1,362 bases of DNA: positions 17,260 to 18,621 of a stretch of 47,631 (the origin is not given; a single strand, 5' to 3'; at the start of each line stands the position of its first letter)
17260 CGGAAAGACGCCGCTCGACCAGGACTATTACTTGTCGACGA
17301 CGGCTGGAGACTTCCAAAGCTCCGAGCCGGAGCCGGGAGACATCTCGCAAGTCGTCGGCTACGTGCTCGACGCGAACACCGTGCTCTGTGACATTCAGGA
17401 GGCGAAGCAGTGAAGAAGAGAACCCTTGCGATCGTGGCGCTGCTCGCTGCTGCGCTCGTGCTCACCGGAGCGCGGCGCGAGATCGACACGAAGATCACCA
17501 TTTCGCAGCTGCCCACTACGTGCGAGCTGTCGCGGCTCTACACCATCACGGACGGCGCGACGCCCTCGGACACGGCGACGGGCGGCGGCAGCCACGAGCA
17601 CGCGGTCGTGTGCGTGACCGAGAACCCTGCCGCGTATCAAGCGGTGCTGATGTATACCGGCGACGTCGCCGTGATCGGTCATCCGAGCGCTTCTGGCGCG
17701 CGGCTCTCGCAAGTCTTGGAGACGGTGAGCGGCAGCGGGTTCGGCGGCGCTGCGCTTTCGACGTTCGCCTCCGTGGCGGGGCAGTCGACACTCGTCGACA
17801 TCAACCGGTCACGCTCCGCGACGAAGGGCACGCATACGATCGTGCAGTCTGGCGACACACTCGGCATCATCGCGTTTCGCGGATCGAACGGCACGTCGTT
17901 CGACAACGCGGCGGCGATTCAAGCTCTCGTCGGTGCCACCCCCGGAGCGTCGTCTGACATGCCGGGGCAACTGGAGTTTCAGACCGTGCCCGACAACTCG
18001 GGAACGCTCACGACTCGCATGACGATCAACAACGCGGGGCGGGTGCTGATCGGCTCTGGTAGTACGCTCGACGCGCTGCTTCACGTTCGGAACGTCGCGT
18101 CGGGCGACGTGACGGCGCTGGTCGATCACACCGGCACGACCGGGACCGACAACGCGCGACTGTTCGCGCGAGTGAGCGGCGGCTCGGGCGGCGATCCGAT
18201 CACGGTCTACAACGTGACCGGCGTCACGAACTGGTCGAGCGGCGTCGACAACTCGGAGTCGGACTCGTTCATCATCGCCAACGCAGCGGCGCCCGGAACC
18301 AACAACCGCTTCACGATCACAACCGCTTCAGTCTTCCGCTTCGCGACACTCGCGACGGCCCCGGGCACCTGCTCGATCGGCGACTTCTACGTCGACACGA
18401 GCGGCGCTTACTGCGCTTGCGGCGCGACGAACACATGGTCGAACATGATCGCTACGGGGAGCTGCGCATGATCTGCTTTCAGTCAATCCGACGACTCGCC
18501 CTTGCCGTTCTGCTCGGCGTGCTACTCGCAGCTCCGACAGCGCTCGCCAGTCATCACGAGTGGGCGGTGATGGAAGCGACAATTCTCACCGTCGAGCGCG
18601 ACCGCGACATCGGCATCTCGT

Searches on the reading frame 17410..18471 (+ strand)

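Call 76: search_protein_families(library=phrogs, proteins=[window:17410-18471:+], max_evalue=0.00001)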
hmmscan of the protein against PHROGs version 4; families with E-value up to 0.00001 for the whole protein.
window:17410-18471:+ (353 aa): 2 families
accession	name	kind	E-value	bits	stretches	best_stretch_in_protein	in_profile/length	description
phrog_9942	-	tail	7.3e-18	65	1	99-245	545-695/1178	tail fiber protein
phrog_18345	-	tail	6.1e-15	55.6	1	106-246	680-826/956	tail fiber protein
